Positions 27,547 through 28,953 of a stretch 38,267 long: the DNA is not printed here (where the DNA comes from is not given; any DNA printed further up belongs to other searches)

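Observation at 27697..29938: Methyltransferase-N-terminus::Hanks-type kinase chimera coupled to a TPR gene: candidate phage-borne sensor-kinase module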

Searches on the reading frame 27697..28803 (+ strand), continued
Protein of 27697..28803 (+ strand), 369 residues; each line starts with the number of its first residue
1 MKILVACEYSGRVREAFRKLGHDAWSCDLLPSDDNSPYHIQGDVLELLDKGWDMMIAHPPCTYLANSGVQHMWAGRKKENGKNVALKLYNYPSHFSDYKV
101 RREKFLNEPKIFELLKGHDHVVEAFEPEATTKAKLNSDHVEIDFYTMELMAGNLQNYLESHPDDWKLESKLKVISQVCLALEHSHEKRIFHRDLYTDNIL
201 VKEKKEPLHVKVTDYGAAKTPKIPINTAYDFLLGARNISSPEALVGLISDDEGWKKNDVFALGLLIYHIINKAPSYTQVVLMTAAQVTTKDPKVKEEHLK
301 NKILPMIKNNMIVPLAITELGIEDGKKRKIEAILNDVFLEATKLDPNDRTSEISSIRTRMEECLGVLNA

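Call 21: search_solved_structures(query=P0002, max_evalue=0.00001)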
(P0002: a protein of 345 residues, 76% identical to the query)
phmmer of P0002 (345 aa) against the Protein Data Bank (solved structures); distinct sequences matched with E-value up to 0.00001: 677 (the best 60 are shown).
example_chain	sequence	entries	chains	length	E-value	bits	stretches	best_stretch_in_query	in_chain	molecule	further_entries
9p9u_A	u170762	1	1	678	1.4e-19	73.9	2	118-200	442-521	Epidermal growth factor receptor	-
5mrd_A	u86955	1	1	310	2.3e-11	46.9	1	151-252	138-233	3-phosphoinositide-dependent protein kinase 1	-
5y7z_A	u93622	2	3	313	2.3e-11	46.9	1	44-249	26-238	Cyclin-G-associated kinase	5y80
8uoh_A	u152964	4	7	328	2.6e-11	46.7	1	42-249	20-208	MAP/microtubule affinity-regulating kinase 3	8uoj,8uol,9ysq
9vfo_A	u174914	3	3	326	2.6e-11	46.7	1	42-249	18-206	MAP/microtubule affinity-regulating kinase 3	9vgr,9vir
1uu9_A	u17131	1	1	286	2.9e-11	46.5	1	151-252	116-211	3-PHOSPHOINOSITIDE DEPENDENT PROTEIN KINASE-1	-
3nus_A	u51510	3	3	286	2.9e-11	46.5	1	151-252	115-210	phosphoinositide-dependent kinase-1 | PkB-like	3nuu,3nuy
1z5m_A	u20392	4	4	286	2.9e-11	46.5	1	151-252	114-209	3-phosphoinositide dependent protein kinase-1 | 3-phosphoinositide-dependent protein kinase 1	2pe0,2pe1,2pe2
4o38_A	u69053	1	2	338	3e-11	46.5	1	44-249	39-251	Cyclin-G-associated kinase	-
1h1w_A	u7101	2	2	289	3e-11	46.5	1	151-252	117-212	3-PHOSPHOINOSITIDE DEPENDENT PROTEIN KINASE-1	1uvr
4c57_A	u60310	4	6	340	3e-11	46.5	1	44-249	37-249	Cyclin-G-associated kinase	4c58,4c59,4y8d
3nun_A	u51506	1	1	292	3e-11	46.5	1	151-252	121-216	PkB-like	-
3fe3_A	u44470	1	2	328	3e-11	46.5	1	40-249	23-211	MAP/microtubule affinity-regulating kinase 3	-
4ct1_A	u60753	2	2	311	3.1e-11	46.5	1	151-252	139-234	3-PHOSPHOINOSITIDE-DEPENDENT PROTEIN KINASE 1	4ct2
2xck_A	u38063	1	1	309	3.3e-11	46.3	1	151-252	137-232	3-PHOSPHOINOSITIDE DEPENDENT PROTEIN KINASE 1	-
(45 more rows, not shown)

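Call 23: find_homologous_proteins(query=P0002)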
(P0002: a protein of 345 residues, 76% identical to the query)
Query P0002 (345 aa): 14 proteins with E <= 0.001 among 2485 candidates.
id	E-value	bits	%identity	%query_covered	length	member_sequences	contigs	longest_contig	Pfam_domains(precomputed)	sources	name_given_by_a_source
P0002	1.8e-225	765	100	100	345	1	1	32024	PF07714.24,PF00069.32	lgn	-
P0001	2.6e-148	512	76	84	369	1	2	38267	PF07714.24,PF00069.32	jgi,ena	-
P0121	9.4e-8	50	28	54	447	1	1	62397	PF07714.24,PF00069.32,PF03109.23,PF08308.18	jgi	jgi:eukaryotic-like serine/threonine-protein kinase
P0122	1.1e-7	50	25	72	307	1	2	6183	PF07714.24,PF00069.32,PF03109.23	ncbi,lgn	-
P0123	4.8e-6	44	24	85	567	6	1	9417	PF07714.24,PF00069.32,PF00498.32,PF16697.11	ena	-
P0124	6.3e-6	44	26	60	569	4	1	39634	PF07714.24,PF00069.32,PF03793.25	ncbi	-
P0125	9.2e-6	43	27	61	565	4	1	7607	PF07714.24,PF00069.32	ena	-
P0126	1.5e-4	39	32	36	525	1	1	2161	PF13405.13,PF07714.24,PF00069.32,PF13499.13,PF13833.13,PF13202.13,PF00036.39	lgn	-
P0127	2.3e-4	39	26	61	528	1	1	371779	PF07714.24,PF00069.32,PF01636.30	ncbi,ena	-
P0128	2.5e-4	39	27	68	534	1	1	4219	PF07714.24,PF00069.32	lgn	-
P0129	7.1e-4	37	35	29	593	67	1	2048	PF07714.24,PF00069.32,PF03109.23,PF14531.13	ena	-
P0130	8.6e-4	37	27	50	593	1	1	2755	PF06293.21,PF07714.24,PF00069.32,PF03109.23,PF01636.30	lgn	-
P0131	8.9e-4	37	35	29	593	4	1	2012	PF07714.24,PF00069.32,PF03109.23,PF14531.13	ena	-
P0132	9.4e-4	37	35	29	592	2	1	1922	PF07714.24,PF00069.32,PF03109.23,PF14531.13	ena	-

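Call 24: find_related_loci(query=P0002, collection=viral_contigs, flank=6000)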
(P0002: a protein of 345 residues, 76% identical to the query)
Query P0002 (345 aa) in viral_contigs; peptide patterns used: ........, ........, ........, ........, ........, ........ (x = any residue, [..] = any of these).
23 stretches matched a pattern, but none encodes a relative of the query by tblastn (E <= 1e-3).

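Call 26: find_homologous_proteins(query=L004:5692-7425:+)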
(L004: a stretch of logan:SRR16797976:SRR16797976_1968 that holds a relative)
Query L004:5692-7425:+ (578 aa): 313 proteins with E <= 0.001 among 8000 candidates; the best 120 are listed.
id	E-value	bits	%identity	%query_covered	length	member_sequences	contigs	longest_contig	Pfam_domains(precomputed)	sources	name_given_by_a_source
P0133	0.0e+0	1254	100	100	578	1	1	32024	PF13431.13,PF25062.2,PF13414.13,PF23300.4,PF01535.27,PF13176.13,PF13428.13,PF13374.13,PF14559.13,PF13371.13,PF26725.1,PF17874.8,PF00515.35,PF12895.14,PF13424.13,PF21033.5,PF13432.13,PF13181.13,PF07719.24,PF13174.13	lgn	-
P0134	3.6e-33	133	25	90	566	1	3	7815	PF25063.1,PF13431.13,PF23914.2,PF13414.13,PF13176.13,PF13428.13,PF25064.2,PF13374.13,PF14559.13,PF24575.2,PF17874.8,PF00515.35,PF12895.14,PF13424.13,PF21033.5,PF13432.13,PF13429.13,PF13181.13,PF14561.13,PF07719.24,PF13174.13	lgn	-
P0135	8.5e-33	132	27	65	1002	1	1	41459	PF10602.16,PF03704.24,PF16068.11,PF25060.1,PF13414.13,PF12569.15,PF08238.19,PF13374.13,PF24575.2,PF00656.28,PF11846.15,PF00515.35,PF13424.13,PF13429.13,PF14561.13,PF07719.24,PF13174.13,PF25063.1,PF13431.13,PF23914.2,PF25062.2,PF13176.13,PF24885.2,PF13428.13,PF25064.2,PF14559.13,PF25575.1,PF13371.13,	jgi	-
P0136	1.3e-30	125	27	55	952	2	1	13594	PF10602.16,PF03704.24,PF09976.16,PF25060.1,PF13414.13,PF23558.2,PF12569.15,PF00884.29,PF13374.13,PF07721.21,PF24575.2,PF25068.3,PF00515.35,PF13424.13,PF13429.13,PF01663.28,PF16347.11,PF14561.13,PF07719.24,PF13174.13,PF20308.5,PF25063.1,PF14853.13,PF13431.13,PF23914.2,PF25062.2,PF23300.4,PF13176.13,P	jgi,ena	-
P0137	4.4e-27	113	25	68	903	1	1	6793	PF10602.16,PF03704.24,PF13414.13,PF23558.2,PF13844.13,PF13374.13,PF07721.21,PF24575.2,PF02259.30,PF00515.35,PF13424.13,PF13429.13,PF07719.24,PF13174.13,PF20308.5,PF25063.1,PF14853.13,PF13431.13,PF23914.2,PF13176.13,PF24885.2,PF13428.13,PF25064.2,PF14559.13,PF13371.13,PF12895.14,PF21033.5,PF13432.13,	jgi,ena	-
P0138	9.6e-27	112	22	51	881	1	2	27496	PF10602.16,PF03704.24,PF25060.1,PF13414.13,PF23558.2,PF13374.13,PF07721.21,PF24575.2,PF00515.35,PF13424.13,PF13429.13,PF14561.13,PF07719.24,PF13174.13,PF20308.5,PF25063.1,PF13431.13,PF23914.2,PF25062.2,PF25058.2,PF13176.13,PF24885.2,PF13428.13,PF04733.21,PF25064.2,PF14559.13,PF13371.13,PF17874.8,PF1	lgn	-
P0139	2.8e-26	110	26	67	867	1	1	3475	PF10602.16,PF03704.24,PF25060.1,PF13414.13,PF12569.15,PF13844.13,PF13374.13,PF07721.21,PF24575.2,PF02259.30,PF00515.35,PF13424.13,PF13429.13,PF14561.13,PF07719.24,PF13174.13,PF20308.5,PF25063.1,PF13431.13,PF23914.2,PF13176.13,PF24885.2,PF13428.13,PF04733.21,PF25064.2,PF14559.13,PF10516.16,PF13371.13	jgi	jgi:protein O-GlcNAc transferase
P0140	1.6e-23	101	25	67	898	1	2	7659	PF10602.16,PF03704.24,PF13414.13,PF23558.2,PF12569.15,PF13844.13,PF13374.13,PF24575.2,PF02259.30,PF25068.3,PF00515.35,PF13424.13,PF13429.13,PF07719.24,PF13174.13,PF20308.5,PF25063.1,PF13431.13,PF23914.2,PF13176.13,PF24885.2,PF13428.13,PF14559.13,PF13371.13,PF12895.14,PF21033.5,PF13432.13,PF13181.13,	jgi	-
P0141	4.0e-23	100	24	80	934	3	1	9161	PF10602.16,PF03704.24,PF13414.13,PF12569.15,PF13844.13,PF13374.13,PF24575.2,PF02259.30,PF00515.35,PF13424.13,PF13429.13,PF14561.13,PF07719.24,PF13174.13,PF20308.5,PF25063.1,PF13431.13,PF23914.2,PF13176.13,PF24885.2,PF13428.13,PF14559.13,PF10516.16,PF13371.13,PF12895.14,PF21033.5,PF13432.13,PF13181.1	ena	-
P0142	1.7e-22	98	24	59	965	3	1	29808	PF10602.16,PF03704.24,PF09976.16,PF16068.11,PF25060.1,PF13414.13,PF23558.2,PF01535.27,PF12569.15,PF00884.29,PF13374.13,PF07721.21,PF24575.2,PF02259.30,PF25068.3,PF00515.35,PF10255.16,PF13424.13,PF13429.13,PF01663.28,PF16347.11,PF14561.13,PF07719.24,PF13174.13,PF20308.5,PF25063.1,PF14853.13,PF13431.1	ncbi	ncbi:MAG: tetratricopeptide repeat protein [bacterium]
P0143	2.9e-22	97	24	44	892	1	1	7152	PF03704.24,PF25060.1,PF13414.13,PF12569.15,PF13374.13,PF24575.2,PF00515.35,PF13424.13,PF13429.13,PF14561.13,PF07719.24,PF13174.13,PF20308.5,PF25063.1,PF13431.13,PF23914.2,PF13176.13,PF13428.13,PF25064.2,PF14559.13,PF13371.13,PF12895.14,PF21033.5,PF13432.13,PF13181.13,PF10373.16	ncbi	-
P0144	4.2e-22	97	21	80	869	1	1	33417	PF10602.16,PF03704.24,PF25060.1,PF22890.2,PF13414.13,PF21545.4,PF01535.27,PF12569.15,PF13374.13,PF24575.2,PF25068.3,PF00515.35,PF10255.16,PF13424.13,PF13429.13,PF14561.13,PF07719.24,PF13174.13,PF20308.5,PF25063.1,PF13431.13,PF23914.2,PF25062.2,PF25058.2,PF13176.13,PF13428.13,PF04733.21,PF25064.2,PF1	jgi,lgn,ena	-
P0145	5.0e-22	96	23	72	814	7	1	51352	PF10602.16,PF03704.24,PF13414.13,PF01535.27,PF12569.15,PF13844.13,PF13374.13,PF07721.21,PF24575.2,PF02259.30,PF00515.35,PF13424.13,PF13429.13,PF07719.24,PF13174.13,PF20308.5,PF13431.13,PF23914.2,PF13176.13,PF24885.2,PF13428.13,PF25064.2,PF14559.13,PF13371.13,PF17874.8,PF22860.3,PF12895.14,PF21033.5,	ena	-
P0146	7.5e-22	96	24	75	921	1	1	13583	PF09976.16,PF25060.1,PF13414.13,PF16918.12,PF12569.15,PF09613.17,PF23241.2,PF13374.13,PF07721.21,PF24575.2,PF00515.35,PF13424.13,PF13429.13,PF14561.13,PF07719.24,PF13174.13,PF20308.5,PF25063.1,PF14853.13,PF13431.13,PF23914.2,PF25062.2,PF25058.2,PF23300.4,PF13176.13,PF13428.13,PF04733.21,PF25064.2,PF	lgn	-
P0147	9.0e-21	92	25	52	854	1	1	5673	PF03704.24,PF13414.13,PF12569.15,PF13844.13,PF13374.13,PF07721.21,PF02259.30,PF00515.35,PF13424.13,PF13429.13,PF14561.13,PF07719.24,PF22116.2,PF13174.13,PF20308.5,PF25063.1,PF13431.13,PF23914.2,PF13176.13,PF24885.2,PF13428.13,PF14559.13,PF13371.13,PF17874.8,PF12895.14,PF21033.5,PF13432.13,PF06552.19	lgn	-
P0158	8.2e-18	83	23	61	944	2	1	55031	PF10602.16,PF03704.24,PF16068.11,PF13414.13,PF12569.15,PF13374.13,PF07721.21,PF24575.2,PF07714.24,PF02259.30,PF00069.32,PF00515.35,PF13424.13,PF13429.13,PF14561.13,PF07719.24,PF13174.13,PF20308.5,PF25063.1,PF13431.13,PF23914.2,PF13176.13,PF24885.2,PF13428.13,PF14559.13,PF13371.13,PF17874.8,PF12895.1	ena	-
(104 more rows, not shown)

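Call 28: find_encoding_contigs(protein=P0134, flank=8000)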
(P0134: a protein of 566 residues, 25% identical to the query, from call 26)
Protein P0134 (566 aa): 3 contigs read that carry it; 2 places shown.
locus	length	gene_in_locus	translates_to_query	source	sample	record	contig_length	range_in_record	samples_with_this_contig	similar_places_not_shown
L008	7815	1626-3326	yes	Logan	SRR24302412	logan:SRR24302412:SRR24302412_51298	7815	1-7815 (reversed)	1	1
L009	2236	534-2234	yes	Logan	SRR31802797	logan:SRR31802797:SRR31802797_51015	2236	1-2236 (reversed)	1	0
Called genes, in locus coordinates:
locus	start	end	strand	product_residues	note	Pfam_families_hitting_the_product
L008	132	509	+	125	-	PF12844:HTH_19, PF13560:HTH_31 (weak), PF01381:HTH_3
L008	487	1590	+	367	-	PF00069:Pkinase, PF07714:PK_Tyr_Ser-Thr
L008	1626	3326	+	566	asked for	PF12895:ANAPC3 (faint), PF13424:TPR_12 (faint), PF13429:TPR_15 (faint), PF14561:TPR_20 (faint), PF23914:TPR_CcmH_CycH (faint), PF25063:ARM_TT21_C (faint), PF00515:TPR_1 (weak), PF14559:TPR_19, +13 more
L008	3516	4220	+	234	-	-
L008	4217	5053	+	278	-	PF10899:AbiGi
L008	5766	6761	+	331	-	PF24624:Int_N, PF00589:Phage_integrase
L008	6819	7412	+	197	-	PF01936:NYN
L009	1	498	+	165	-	?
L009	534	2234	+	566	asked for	PF12895:ANAPC3 (faint), PF13424:TPR_12 (faint), PF13429:TPR_15 (faint), PF14561:TPR_20 (faint), PF23914:TPR_CcmH_CycH (faint), PF25063:ARM_TT21_C (faint), PF00515:TPR_1 (weak), PF14559:TPR_19, +13 more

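Call 31: search_protein_families(library=padloc, proteins=[L008:487-1587:+, L008:1626-3323:+, L008:3516-4217:+, L008:4217-5050:+, L004:3908-4594:+, L004:7917-8546:+], max_evalue=0.001)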
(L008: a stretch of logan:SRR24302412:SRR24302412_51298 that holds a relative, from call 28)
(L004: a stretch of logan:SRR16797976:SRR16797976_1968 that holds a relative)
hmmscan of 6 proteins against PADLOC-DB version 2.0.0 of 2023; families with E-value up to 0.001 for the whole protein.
L008:487-1587:+ (367 aa): 34 families (the best 25 are shown)
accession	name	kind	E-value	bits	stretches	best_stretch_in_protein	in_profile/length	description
PDLC04138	mad6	-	8.6e-32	108.8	1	142-243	158-252/659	mads_6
PDLC04053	PD-T4-6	-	2.8e-23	80.9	1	32-241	12-205/311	-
PDLC04042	PD-T4-6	-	3e-22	77.6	1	32-242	12-207/292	-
PDLC04047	PD-T4-6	-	1e-21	75.4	1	23-242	8-207/327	-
PDLC04054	PD-T4-6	-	1.1e-20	72.4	1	32-242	13-208/347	-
PDLC04043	PD-T4-6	-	3e-20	70.7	1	32-241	18-211/452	-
PDLC04057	PD-T4-6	-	2.1e-18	64.6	1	33-242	12-205/443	-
PDLC03920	MkoA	-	2.2e-18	64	1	28-335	10-276/1112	-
PDLC04048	PD-T4-6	-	1.9e-17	61.7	1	23-242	8-207/354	-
PDLC04044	PD-T4-6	-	1.5e-16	58.5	2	143-243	144-235/372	-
PDLC04061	PD-T4-6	-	4.2e-16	57.5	1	155-241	136-217/510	-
PDLC04060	PD-T4-6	-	5.4e-16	56.6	1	37-241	16-203/486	-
PDLC04058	PD-T4-6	-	8.1e-15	52.8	1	32-240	15-215/460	-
PDLC04039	PD-T4-6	-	1.1e-14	52.3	1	32-240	17-208/458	-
PDLC02375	Stk2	-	2.2e-14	51.1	1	76-238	167-311/500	-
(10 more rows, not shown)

L008:1626-3323:+ (566 aa): 1 family
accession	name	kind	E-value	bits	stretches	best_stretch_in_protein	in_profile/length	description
PDLC04781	PDC-M71B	-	1e-21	75.3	1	412-512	350-455/515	-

L008:3516-4217:+ (234 aa): 0 families

L008:4217-5050:+ (278 aa): 1 family
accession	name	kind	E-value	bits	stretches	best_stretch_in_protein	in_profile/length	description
PDLC02331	AbiGi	-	3.2e-28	96.8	2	65-128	63-126/260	AbiGi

L004:3908-4594:+ (229 aa): 0 families

L004:7917-8546:+ (210 aa): 0 families

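Call 35: search_protein_representatives(protein=P0002)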
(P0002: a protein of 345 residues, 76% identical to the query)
Query: 345 residues. Proteins with E-value up to 0.001 (for the whole library): 139253; up to 1e-10: 2715; up to 1e-30: 4. The best 150 are listed.
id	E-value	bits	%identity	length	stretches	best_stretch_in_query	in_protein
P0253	1.8e-66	241.1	40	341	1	6-345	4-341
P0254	6.6e-62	226.2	41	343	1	9-345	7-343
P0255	5.0e-47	177.3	34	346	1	40-344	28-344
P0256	8.5e-31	123.9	33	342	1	6-343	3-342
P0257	5.0e-30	121.4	28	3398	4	42-274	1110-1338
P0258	2.2e-29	119.3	26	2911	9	122-256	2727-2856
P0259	2.5e-29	119.1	30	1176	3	36-255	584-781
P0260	5.8e-29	117.9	26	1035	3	122-259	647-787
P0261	6.3e-29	117.8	26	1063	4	127-252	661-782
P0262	4.9e-28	114.9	26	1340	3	44-248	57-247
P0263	5.5e-28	114.7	27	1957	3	43-248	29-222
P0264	1.3e-25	106.9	25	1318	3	114-259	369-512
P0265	1.3e-25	106.9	32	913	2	25-268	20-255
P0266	1.1e-24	103.9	26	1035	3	125-248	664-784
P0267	1.1e-24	103.8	31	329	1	46-315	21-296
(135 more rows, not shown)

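Call 37: find_encoding_contigs(protein=P0253, flank=8000, max_places=4)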
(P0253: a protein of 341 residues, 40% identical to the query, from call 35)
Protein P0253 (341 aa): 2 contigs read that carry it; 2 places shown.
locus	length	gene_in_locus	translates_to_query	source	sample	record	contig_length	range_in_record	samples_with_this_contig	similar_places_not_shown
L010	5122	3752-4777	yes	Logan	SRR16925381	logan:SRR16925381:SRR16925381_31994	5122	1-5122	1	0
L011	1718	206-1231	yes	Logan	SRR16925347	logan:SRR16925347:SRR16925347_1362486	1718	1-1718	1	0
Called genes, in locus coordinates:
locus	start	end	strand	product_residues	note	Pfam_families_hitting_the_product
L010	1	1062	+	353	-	?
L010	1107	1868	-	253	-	-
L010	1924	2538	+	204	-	PF06299:DUF1045 (weak)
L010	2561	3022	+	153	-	-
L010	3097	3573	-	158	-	-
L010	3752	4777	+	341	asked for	PF00069:Pkinase, PF07714:PK_Tyr_Ser-Thr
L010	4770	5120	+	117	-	?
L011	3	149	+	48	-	?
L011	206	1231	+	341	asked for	PF00069:Pkinase, PF07714:PK_Tyr_Ser-Thr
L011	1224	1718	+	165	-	?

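Call 38: find_encoding_contigs(protein=P0254, flank=10000, max_places=4)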
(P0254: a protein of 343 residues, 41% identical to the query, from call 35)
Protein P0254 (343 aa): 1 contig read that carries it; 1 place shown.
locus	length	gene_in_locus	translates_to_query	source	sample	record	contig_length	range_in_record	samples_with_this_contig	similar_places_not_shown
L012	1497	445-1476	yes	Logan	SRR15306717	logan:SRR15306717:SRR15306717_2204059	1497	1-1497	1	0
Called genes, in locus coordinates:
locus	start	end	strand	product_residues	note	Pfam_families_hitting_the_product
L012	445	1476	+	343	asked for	PF00069:Pkinase, PF07714:PK_Tyr_Ser-Thr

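Call 39: find_encoding_contigs(protein=P0255, flank=10000, max_places=4)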
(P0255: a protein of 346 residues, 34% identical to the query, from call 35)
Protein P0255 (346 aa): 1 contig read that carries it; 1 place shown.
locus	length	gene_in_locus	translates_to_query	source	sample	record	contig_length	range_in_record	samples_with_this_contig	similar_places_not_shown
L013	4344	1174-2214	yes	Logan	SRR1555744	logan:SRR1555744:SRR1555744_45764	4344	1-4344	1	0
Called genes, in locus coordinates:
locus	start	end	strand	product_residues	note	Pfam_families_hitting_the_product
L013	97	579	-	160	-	-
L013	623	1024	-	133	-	-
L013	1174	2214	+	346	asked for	PF12330:Haspin_kinase, PF00069:Pkinase, PF07714:PK_Tyr_Ser-Thr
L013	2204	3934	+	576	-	PF25063:ARM_TT21_C (faint), PF10300:Iml2-TPR_39 (faint), PF25064:ARM_TT21_5th (faint), PF04733:Coatomer_E (faint), PF12895:ANAPC3 (faint), PF00515:TPR_1 (weak), PF07719:TPR_2 (weak), PF00515:TPR_1 (weak), +14 more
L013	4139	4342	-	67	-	?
